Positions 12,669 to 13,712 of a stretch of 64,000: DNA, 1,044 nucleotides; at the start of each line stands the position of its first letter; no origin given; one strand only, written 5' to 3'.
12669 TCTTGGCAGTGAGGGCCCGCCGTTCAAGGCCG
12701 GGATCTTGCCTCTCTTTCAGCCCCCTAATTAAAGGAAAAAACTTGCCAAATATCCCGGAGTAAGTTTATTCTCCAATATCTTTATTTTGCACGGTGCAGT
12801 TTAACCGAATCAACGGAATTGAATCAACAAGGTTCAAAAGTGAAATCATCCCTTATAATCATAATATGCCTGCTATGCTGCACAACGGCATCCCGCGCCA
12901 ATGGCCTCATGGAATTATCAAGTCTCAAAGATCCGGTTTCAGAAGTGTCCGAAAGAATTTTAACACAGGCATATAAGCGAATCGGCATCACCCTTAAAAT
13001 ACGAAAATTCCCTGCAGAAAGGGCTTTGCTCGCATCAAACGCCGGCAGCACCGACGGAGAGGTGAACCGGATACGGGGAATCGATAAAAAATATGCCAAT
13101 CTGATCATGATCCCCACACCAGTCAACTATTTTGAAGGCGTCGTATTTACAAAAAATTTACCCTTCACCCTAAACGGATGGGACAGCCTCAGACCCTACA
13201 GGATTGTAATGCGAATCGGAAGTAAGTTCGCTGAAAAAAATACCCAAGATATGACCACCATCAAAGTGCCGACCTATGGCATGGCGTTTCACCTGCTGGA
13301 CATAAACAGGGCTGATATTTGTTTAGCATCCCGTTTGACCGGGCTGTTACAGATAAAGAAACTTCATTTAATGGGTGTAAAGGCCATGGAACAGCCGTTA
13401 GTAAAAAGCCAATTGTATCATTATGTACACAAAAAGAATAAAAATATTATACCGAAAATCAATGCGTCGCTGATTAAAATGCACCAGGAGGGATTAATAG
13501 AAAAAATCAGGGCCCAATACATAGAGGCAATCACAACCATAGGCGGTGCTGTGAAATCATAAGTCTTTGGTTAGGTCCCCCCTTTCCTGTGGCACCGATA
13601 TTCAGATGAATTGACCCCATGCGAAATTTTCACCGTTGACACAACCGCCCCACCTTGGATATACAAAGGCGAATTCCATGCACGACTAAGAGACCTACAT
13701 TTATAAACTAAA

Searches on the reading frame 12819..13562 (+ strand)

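Call 9: search_protein_families(library=pfam, proteins=[window:12819-13562:+], max_evalue=0.001)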
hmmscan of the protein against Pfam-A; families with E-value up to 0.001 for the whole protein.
window:12819-13562:+ (247 aa): 1 family
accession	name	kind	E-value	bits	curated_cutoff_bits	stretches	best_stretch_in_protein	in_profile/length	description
PF00497.25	SBP_bac_3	-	0.00012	22.3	26.4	1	48-236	29-131/132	Bacterial extracellular solute-binding proteins, family 3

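Call 59: search_protein_families(library=ncbifam, proteins=[window:12819-13562:+], max_evalue=0.00001)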
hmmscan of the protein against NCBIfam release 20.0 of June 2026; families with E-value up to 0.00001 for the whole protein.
window:12819-13562:+ (247 aa): 0 families
